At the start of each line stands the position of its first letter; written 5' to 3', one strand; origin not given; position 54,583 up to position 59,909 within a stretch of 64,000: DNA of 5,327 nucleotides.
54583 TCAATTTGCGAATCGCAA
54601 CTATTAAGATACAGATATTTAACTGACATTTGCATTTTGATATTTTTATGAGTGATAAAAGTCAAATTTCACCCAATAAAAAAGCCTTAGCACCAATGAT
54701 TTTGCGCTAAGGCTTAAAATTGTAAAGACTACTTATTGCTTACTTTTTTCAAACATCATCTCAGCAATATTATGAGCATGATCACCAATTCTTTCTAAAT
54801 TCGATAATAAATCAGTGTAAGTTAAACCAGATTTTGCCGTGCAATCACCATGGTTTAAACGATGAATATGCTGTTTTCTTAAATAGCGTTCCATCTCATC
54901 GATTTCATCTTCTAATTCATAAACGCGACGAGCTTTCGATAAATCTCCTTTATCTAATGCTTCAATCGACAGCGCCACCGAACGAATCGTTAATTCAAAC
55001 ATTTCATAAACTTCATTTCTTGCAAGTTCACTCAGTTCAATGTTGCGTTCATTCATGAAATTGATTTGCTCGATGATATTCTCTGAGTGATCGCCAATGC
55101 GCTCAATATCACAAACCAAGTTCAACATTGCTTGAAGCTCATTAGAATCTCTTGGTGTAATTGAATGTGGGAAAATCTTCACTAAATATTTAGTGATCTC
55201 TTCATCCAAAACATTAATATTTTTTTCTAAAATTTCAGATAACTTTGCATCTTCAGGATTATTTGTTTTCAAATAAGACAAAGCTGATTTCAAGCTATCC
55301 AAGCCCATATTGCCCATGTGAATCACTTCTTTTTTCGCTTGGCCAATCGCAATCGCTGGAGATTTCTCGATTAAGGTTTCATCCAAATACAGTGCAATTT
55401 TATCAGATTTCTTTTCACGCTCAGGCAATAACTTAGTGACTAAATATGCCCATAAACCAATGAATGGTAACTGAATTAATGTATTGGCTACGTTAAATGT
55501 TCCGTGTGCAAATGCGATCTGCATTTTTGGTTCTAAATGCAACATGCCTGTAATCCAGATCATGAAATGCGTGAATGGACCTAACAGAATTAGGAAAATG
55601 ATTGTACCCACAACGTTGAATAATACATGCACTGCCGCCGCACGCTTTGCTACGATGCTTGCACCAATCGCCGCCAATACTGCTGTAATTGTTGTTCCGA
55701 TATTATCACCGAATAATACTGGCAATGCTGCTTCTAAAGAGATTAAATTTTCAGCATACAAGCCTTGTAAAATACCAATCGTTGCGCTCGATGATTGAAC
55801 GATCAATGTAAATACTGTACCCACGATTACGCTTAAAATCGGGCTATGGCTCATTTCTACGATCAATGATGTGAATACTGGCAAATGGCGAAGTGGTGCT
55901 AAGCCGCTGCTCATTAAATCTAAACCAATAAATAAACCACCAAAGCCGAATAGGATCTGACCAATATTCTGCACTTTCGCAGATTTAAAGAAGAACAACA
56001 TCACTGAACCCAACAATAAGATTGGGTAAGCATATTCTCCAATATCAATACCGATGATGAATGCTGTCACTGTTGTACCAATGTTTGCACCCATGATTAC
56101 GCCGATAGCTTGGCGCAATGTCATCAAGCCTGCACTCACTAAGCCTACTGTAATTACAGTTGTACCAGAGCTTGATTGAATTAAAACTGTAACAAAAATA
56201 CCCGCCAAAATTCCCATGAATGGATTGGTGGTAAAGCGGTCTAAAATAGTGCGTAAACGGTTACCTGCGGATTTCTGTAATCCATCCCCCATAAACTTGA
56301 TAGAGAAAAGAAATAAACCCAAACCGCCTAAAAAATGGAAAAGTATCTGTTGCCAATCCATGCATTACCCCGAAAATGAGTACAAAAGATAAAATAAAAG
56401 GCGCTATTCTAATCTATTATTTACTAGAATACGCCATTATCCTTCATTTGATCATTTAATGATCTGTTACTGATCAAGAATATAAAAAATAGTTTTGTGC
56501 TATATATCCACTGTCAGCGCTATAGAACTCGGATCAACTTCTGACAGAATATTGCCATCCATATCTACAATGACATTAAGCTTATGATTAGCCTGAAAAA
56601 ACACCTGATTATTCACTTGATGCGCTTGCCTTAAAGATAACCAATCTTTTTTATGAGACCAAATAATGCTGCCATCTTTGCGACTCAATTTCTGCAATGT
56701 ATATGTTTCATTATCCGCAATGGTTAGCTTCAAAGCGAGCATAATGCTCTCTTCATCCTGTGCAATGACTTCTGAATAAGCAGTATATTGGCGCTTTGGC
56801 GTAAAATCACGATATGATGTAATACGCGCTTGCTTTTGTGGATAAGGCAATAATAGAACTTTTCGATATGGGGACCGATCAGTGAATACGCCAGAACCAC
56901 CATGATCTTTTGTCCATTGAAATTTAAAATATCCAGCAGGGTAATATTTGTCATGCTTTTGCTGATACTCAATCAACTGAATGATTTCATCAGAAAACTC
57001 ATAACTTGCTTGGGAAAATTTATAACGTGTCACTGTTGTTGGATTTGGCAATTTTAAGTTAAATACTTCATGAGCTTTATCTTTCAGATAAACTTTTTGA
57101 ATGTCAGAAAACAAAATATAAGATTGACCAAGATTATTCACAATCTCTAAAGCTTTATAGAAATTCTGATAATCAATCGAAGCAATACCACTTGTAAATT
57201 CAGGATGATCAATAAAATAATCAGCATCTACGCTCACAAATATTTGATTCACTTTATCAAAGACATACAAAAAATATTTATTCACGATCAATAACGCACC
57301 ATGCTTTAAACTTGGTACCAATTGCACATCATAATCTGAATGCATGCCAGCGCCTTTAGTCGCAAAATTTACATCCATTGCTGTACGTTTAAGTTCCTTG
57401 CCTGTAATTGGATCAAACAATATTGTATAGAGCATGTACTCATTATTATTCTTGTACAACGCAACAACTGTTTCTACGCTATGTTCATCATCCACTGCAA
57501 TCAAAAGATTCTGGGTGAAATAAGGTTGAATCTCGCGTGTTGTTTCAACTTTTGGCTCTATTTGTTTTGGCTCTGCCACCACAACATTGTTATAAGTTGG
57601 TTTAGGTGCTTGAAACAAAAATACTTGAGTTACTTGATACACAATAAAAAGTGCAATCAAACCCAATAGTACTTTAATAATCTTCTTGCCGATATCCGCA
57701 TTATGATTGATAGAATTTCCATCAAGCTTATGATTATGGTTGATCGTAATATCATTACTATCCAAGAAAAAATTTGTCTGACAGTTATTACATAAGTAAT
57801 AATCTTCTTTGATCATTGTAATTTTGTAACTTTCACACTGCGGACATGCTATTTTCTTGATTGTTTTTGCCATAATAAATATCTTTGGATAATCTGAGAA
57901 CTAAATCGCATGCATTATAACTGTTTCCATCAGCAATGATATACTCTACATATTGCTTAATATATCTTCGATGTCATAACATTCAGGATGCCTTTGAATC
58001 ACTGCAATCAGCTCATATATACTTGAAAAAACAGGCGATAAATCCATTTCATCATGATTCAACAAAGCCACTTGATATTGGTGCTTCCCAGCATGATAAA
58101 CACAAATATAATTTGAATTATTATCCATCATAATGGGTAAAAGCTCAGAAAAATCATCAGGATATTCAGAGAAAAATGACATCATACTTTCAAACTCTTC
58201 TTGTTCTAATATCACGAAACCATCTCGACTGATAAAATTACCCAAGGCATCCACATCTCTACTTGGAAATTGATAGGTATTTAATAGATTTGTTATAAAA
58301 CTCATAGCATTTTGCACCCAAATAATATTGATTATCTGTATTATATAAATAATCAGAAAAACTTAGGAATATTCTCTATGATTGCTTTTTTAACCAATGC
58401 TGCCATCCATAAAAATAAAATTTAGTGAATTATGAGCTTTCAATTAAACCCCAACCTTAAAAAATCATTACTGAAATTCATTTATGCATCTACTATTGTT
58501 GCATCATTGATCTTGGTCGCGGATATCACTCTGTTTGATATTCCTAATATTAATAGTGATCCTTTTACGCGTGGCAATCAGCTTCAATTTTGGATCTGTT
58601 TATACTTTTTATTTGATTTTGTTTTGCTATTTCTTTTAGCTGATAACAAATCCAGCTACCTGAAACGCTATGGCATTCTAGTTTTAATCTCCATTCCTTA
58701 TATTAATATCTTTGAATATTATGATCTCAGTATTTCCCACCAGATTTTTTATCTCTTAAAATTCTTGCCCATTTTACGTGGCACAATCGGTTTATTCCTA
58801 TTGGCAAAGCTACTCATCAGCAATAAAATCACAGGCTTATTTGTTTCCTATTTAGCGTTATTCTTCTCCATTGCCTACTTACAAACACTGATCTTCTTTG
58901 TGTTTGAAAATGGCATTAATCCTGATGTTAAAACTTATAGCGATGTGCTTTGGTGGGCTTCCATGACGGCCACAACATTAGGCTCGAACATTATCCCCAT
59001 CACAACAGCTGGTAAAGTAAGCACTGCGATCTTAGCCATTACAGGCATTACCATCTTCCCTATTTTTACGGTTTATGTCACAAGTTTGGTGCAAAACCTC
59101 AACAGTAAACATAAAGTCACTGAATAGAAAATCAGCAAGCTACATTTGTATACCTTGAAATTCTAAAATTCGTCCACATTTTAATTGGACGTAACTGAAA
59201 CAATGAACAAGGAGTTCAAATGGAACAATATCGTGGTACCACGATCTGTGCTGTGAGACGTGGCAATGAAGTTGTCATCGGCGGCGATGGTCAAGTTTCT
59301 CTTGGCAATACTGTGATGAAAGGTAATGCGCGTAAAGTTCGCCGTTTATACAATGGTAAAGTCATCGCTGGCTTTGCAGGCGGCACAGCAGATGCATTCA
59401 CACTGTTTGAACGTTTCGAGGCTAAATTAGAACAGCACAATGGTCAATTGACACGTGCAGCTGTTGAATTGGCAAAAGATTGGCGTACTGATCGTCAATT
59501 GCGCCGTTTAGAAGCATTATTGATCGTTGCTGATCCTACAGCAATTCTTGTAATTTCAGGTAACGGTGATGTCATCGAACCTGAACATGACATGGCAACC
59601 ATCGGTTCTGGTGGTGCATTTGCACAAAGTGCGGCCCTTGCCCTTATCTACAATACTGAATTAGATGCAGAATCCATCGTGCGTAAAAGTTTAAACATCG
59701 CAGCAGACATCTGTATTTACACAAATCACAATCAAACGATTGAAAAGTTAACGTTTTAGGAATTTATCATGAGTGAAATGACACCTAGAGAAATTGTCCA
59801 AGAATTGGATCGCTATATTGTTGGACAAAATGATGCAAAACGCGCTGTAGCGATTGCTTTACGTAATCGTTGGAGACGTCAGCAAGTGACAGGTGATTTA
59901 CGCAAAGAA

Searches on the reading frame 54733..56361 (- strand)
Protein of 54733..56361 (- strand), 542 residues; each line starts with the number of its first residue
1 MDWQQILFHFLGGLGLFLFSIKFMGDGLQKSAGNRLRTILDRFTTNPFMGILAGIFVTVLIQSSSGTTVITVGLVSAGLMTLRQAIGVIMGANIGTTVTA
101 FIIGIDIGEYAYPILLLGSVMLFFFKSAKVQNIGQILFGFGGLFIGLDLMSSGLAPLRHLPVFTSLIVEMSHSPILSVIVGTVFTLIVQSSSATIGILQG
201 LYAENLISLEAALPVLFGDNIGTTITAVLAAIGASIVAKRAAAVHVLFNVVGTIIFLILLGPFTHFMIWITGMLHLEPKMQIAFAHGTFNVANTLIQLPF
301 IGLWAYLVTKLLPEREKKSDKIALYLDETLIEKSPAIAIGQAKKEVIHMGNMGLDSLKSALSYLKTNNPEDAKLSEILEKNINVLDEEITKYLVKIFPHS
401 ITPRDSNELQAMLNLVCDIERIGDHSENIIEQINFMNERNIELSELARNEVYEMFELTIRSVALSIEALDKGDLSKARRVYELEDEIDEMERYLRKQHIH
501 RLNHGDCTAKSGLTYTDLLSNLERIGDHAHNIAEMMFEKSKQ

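Call 50: search_protein_families(library=pfam, proteins=[window:54733-56361:-], max_evalue=0.00001)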
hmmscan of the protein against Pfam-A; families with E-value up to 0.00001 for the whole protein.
window:54733-56361:- (542 aa): 2 families
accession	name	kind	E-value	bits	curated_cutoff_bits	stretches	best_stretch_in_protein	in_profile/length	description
PF02690.20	Na_Pi_cotrans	-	1.1e-65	220.2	29.1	2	16-151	1-136/137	Na+/Pi-cotransporter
PF01895.24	PhoU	-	3.9e-33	114.1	23.5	2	452-535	2-88/89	PhoU domain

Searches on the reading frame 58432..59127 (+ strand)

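Call 50: search_protein_families(library=pfam, proteins=[window:58432-59127:+], max_evalue=0.00001)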
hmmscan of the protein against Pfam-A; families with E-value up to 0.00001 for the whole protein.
window:58432-59127:+ (231 aa): 1 family
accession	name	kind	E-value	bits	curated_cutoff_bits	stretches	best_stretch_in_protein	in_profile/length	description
PF07885.22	Ion_trans_2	-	3.1e-07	30.6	22.5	1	150-221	9-78/79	Ion channel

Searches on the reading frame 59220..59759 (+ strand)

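Call 50: search_protein_families(library=pfam, proteins=[window:59220-59759:+], max_evalue=0.00001)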
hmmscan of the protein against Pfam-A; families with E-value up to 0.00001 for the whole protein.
window:59220-59759:+ (179 aa): 1 family
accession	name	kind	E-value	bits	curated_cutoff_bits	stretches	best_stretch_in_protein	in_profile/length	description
PF00227.31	Proteasome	-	3.3e-25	89.3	22.4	1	5-174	3-186/189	Proteasome subunit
